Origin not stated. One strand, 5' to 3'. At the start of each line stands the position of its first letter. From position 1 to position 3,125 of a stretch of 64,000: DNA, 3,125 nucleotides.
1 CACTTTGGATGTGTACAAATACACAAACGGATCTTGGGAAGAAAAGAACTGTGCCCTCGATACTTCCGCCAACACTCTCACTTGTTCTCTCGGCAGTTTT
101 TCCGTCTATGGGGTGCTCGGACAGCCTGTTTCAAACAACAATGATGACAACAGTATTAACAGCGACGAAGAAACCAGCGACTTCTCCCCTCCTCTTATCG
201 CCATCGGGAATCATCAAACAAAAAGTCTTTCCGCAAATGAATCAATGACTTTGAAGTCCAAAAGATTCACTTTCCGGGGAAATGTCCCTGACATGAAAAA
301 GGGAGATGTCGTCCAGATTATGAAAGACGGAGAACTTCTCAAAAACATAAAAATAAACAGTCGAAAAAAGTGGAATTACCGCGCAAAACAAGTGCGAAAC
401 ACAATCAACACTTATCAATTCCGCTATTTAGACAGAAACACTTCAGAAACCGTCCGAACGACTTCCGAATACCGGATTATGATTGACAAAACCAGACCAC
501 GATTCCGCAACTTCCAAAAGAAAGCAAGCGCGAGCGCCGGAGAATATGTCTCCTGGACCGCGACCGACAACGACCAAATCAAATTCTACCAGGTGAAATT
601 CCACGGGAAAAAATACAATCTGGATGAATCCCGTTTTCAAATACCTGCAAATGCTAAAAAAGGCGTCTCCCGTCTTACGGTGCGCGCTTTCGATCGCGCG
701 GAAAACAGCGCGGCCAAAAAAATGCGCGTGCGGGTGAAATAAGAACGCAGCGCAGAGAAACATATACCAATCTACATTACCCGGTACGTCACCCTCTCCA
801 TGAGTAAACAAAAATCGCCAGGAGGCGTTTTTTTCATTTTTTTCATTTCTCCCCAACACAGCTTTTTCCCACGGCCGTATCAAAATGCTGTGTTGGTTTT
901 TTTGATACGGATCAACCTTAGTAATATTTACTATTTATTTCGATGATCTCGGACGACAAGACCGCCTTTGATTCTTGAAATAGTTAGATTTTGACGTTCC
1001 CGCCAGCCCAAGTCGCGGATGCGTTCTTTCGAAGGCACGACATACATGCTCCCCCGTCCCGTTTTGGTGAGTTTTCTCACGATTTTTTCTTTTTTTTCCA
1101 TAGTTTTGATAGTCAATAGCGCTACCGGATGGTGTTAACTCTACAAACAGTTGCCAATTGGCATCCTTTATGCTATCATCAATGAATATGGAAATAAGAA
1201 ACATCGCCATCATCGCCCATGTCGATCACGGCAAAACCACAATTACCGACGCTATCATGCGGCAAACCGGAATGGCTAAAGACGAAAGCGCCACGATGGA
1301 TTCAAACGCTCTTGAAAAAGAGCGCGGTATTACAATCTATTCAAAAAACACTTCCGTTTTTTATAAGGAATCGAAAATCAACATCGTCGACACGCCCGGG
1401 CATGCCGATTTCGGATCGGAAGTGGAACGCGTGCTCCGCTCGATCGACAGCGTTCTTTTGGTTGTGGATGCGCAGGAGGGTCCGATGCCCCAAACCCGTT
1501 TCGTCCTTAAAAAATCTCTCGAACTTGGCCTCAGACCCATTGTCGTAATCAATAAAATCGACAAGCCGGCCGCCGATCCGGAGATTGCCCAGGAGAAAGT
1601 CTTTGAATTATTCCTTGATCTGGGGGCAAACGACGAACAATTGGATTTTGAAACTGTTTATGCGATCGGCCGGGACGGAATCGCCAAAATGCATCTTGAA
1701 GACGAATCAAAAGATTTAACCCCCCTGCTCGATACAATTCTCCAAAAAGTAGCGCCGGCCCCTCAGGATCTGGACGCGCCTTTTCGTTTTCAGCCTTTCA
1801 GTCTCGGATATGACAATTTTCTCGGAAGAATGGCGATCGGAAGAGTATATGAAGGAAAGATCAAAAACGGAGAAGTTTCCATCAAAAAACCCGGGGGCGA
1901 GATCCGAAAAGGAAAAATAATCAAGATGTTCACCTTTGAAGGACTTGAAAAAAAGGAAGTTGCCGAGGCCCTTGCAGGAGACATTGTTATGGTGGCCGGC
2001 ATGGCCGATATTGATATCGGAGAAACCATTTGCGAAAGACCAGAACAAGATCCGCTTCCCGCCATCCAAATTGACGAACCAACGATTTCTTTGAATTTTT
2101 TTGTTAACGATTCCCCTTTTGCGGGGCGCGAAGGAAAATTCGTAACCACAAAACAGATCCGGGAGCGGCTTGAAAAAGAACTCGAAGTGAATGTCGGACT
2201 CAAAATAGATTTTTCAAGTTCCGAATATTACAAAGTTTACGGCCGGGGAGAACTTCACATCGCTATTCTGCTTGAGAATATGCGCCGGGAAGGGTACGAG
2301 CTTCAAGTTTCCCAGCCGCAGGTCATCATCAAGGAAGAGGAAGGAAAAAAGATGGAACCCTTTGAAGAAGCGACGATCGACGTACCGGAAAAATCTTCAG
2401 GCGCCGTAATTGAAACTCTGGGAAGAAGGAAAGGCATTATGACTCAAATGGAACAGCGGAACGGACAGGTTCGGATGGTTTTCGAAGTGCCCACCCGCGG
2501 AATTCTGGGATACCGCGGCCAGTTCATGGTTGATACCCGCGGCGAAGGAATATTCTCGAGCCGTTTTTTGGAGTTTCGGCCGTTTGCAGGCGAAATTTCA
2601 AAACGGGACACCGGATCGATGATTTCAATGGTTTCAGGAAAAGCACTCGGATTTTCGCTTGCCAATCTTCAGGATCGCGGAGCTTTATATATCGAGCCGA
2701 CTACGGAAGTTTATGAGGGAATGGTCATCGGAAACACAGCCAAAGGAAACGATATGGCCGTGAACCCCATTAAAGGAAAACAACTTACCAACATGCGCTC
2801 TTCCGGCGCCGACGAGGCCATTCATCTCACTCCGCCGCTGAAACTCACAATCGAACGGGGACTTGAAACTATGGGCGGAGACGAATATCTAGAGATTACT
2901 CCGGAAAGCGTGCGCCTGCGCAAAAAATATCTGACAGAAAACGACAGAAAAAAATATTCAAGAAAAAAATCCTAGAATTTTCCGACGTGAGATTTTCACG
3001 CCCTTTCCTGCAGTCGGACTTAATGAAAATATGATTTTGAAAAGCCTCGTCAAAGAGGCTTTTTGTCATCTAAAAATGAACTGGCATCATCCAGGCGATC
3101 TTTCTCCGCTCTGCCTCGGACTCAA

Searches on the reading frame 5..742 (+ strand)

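Call 13: search_protein_families(library=pfam, proteins=[window:5-742:+], max_evalue=0.001)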
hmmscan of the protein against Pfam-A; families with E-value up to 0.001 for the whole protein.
window:5-742:+ (245 aa): 1 family
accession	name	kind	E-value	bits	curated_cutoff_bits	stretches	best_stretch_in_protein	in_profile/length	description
PF15418.12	DUF4625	-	0.00073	20.3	27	0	200-244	87-130/131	Domain of unknown function (DUF4625)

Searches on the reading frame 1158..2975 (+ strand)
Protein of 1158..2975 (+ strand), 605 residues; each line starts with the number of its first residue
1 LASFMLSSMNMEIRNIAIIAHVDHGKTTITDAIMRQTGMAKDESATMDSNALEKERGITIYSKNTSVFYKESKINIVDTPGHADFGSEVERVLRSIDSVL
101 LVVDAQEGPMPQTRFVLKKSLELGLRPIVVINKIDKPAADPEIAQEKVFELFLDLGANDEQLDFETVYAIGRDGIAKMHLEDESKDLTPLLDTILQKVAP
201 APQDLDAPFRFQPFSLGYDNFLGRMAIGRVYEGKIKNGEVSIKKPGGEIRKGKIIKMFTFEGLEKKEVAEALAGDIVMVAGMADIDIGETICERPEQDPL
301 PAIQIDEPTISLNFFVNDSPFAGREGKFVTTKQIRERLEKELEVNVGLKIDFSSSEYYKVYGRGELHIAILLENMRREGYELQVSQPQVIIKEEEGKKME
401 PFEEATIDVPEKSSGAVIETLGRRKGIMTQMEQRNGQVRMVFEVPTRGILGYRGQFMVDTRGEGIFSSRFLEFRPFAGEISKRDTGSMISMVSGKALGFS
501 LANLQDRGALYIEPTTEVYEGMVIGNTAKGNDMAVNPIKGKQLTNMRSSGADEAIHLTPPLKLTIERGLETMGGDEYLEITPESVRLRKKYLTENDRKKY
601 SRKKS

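Call 12: search_protein_families(library=pfam, proteins=[window:1158-2975:+], max_evalue=0.001)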
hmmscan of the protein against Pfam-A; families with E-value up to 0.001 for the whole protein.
window:1158-2975:+ (605 aa): 6 families
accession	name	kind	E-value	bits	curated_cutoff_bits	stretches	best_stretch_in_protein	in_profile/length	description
PF00009.33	GTP_EFTU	-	1.6e-51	175.1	26.5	1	12-197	2-185/188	Elongation factor Tu GTP binding domain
PF21018.2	BipA_C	-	1.7e-40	137.6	23.8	1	485-593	1-109/110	TypA/BipA C-terminal domain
PF00679.30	EFG_C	-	1.4e-21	76.8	27.9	1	398-482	2-87/89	Elongation factor G C-terminus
PF03144.31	GTP_EFTU_D2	-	1.8e-09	38.3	30.3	1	223-292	1-73/73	Elongation factor Tu domain 2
PF22042.2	EF-G_D2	-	4.9e-08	33.4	27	1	218-293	11-83/84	Elongation factor G domain 2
PF01926.29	MMR_HSR1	-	1.8e-06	28.5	21.9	1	16-133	2-113/113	50S ribosome-binding GTPase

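Call 65: find_encoding_contigs(protein=window:1158-2975:+, flank=10000, max_places=2)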
Protein window:1158-2975:+ (605 aa): no gene with exactly this product is on record in the collection.

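Call 68: find_encoding_contigs(protein=window:1188-2975:+, flank=10000, max_places=2)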
Protein window:1188-2975:+ (595 aa): no gene with exactly this product is on record in the collection.
